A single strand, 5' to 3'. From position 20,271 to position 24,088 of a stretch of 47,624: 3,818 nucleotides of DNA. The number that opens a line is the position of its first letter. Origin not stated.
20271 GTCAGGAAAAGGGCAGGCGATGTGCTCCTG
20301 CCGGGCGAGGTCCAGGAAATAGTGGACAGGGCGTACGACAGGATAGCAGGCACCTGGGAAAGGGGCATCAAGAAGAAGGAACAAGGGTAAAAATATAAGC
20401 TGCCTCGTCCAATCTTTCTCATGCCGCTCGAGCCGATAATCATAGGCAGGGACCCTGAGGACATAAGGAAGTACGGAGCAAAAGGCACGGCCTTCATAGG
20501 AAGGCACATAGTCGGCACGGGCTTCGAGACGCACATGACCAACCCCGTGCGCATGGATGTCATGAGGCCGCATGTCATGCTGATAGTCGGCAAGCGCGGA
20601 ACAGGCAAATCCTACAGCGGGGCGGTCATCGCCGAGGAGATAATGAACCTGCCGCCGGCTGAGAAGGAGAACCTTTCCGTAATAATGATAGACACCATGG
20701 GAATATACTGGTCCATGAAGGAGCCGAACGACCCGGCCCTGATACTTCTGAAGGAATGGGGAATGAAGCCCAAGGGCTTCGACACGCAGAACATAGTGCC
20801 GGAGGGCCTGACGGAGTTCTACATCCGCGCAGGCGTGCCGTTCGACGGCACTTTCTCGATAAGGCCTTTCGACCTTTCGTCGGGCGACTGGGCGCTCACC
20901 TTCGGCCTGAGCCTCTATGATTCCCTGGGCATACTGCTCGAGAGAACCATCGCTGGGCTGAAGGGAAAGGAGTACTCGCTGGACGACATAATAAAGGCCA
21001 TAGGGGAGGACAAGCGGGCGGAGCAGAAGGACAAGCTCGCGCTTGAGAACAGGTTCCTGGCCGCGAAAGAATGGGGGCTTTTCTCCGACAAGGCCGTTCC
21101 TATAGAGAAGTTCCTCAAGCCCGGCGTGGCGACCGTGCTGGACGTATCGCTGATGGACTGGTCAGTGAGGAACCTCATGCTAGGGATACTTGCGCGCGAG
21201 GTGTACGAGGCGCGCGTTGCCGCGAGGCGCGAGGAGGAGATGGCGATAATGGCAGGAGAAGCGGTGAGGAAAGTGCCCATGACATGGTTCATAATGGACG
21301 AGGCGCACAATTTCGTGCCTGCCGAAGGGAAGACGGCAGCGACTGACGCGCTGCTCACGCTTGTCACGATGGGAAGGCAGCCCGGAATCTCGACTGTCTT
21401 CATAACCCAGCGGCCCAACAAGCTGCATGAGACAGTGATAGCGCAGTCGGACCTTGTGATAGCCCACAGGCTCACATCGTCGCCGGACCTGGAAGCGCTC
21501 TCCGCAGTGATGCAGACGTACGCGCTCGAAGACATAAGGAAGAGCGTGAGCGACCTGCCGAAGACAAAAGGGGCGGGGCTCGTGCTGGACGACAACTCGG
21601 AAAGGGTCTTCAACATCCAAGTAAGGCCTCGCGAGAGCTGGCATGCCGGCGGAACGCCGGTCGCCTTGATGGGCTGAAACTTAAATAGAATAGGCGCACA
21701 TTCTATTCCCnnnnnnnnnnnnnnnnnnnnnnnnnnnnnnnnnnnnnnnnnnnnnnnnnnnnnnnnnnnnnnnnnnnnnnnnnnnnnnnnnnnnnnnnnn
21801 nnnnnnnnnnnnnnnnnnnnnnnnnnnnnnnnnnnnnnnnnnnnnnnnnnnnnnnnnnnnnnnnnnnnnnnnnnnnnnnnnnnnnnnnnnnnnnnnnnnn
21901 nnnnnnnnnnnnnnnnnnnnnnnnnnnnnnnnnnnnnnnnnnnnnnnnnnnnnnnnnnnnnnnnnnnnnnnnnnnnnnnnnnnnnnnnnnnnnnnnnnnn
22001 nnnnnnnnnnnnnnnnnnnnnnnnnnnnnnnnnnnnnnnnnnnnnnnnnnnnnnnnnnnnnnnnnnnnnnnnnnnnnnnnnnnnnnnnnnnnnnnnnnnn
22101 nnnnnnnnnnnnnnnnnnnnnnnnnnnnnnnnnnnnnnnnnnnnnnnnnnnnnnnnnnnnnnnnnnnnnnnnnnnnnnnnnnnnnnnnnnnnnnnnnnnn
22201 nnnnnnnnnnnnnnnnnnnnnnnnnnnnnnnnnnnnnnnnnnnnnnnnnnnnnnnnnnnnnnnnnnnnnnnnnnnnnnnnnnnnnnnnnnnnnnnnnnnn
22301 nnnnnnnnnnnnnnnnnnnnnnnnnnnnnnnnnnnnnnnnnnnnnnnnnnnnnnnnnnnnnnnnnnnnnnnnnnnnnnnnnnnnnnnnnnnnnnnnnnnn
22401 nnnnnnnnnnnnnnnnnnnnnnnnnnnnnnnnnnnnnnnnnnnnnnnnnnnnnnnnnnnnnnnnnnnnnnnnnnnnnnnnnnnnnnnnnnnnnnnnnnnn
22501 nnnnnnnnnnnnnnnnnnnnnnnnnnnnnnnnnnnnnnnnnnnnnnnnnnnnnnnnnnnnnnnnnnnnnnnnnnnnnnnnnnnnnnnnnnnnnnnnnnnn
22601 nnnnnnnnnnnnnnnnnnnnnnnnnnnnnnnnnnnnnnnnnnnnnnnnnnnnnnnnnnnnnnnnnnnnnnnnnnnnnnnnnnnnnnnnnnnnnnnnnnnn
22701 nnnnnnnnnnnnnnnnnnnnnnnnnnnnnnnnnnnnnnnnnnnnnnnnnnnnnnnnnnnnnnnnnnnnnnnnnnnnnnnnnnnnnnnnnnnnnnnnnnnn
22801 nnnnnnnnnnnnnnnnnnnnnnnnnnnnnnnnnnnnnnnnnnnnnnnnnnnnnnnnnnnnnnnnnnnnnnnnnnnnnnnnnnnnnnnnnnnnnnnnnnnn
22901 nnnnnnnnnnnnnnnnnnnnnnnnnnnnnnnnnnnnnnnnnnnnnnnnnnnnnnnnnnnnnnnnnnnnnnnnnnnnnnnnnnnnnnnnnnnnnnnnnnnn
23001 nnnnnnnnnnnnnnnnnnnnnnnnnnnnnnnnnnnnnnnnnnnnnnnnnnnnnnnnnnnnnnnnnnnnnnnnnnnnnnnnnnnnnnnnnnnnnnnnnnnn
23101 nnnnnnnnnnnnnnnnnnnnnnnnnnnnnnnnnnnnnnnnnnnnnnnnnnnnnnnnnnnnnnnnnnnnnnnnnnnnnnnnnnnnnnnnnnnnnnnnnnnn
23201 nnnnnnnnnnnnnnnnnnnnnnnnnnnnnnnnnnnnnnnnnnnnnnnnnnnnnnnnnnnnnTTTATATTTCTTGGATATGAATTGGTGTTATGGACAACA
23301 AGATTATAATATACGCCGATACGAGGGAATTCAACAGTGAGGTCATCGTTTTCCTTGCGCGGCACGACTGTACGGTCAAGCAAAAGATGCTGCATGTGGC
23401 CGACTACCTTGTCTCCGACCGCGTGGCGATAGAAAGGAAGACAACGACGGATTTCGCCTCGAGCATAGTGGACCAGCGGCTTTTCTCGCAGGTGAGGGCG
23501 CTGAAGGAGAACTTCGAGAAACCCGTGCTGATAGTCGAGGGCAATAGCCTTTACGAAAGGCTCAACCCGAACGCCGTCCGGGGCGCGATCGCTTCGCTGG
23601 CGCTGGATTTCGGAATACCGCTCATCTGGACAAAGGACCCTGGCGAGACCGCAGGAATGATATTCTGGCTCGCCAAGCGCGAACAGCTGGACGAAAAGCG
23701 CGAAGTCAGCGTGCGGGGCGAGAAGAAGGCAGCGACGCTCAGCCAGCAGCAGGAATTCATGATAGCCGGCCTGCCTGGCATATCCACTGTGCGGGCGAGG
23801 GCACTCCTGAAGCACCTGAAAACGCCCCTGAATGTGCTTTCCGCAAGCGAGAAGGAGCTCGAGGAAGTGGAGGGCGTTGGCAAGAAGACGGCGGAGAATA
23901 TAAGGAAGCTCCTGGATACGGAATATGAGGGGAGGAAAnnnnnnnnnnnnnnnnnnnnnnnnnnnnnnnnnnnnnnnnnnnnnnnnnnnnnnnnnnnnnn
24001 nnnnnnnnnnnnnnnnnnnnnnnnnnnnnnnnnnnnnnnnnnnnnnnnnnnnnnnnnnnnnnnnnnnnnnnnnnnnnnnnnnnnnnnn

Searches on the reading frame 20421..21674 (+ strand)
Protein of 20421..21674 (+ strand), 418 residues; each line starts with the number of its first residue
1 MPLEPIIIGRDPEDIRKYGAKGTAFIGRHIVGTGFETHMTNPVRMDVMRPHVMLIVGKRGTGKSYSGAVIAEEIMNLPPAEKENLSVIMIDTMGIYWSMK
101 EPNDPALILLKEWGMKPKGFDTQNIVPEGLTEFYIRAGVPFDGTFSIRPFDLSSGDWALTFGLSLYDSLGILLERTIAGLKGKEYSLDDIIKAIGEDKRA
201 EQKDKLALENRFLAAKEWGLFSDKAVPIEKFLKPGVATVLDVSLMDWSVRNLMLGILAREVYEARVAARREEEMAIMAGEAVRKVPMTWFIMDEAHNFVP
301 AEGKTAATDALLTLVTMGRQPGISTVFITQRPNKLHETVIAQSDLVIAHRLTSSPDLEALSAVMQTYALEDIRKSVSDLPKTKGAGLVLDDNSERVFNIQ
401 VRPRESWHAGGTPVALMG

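Call 81: search_protein_families(library=pfam, proteins=[window:20421-21674:+], max_evalue=0.001)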
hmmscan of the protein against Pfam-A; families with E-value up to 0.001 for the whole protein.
window:20421-21674:+ (418 aa): 3 families
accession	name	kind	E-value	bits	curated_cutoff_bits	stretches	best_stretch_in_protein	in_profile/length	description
PF01935.23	DUF87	-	3.7e-10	40.7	23.2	1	42-261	13-220/220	Helicase HerA, central domain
PF05872.18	HerA_C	-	7.1e-05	22.1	22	1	286-371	257-343/502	Helicase HerA-like C-terminal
PF00004.35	AAA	-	0.00011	23.1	21.2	0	270-341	42-121/131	ATPase family associated with various cellular activities (AAA)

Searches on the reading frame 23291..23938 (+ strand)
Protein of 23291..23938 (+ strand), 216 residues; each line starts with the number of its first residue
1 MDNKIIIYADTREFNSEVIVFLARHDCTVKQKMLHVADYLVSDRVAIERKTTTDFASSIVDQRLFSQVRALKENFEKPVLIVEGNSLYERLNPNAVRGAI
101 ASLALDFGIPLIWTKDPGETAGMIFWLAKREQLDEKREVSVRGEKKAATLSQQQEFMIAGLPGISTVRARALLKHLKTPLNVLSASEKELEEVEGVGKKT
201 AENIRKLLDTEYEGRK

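Call 81: search_protein_families(library=pfam, proteins=[window:23291-23938:+], max_evalue=0.001)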
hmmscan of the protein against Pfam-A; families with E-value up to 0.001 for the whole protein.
window:23291-23938:+ (216 aa): 6 families
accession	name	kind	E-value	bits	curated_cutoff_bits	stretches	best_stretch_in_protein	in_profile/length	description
PF02732.21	ERCC4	-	1.5e-32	112.9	24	1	10-124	2-137/140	ERCC4 domain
PF14520.12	HHH_5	-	5.5e-10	40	27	1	160-205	6-52/57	Helix-hairpin-helix domain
PF00633.29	HHH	-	1.3e-08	34.7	24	1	181-205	4-28/30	Helix-hairpin-helix motif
PF12826.13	HHH_2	-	2e-06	28.3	27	1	160-210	7-57/64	Helix-hairpin-helix motif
PF14716.13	HHH_8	-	0.00039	21.2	30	1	168-211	32-71/73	Helix-hairpin-helix domain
PF12836.13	HHH_3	-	0.00074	20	27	0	181-205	7-31/65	Helix-hairpin-helix motif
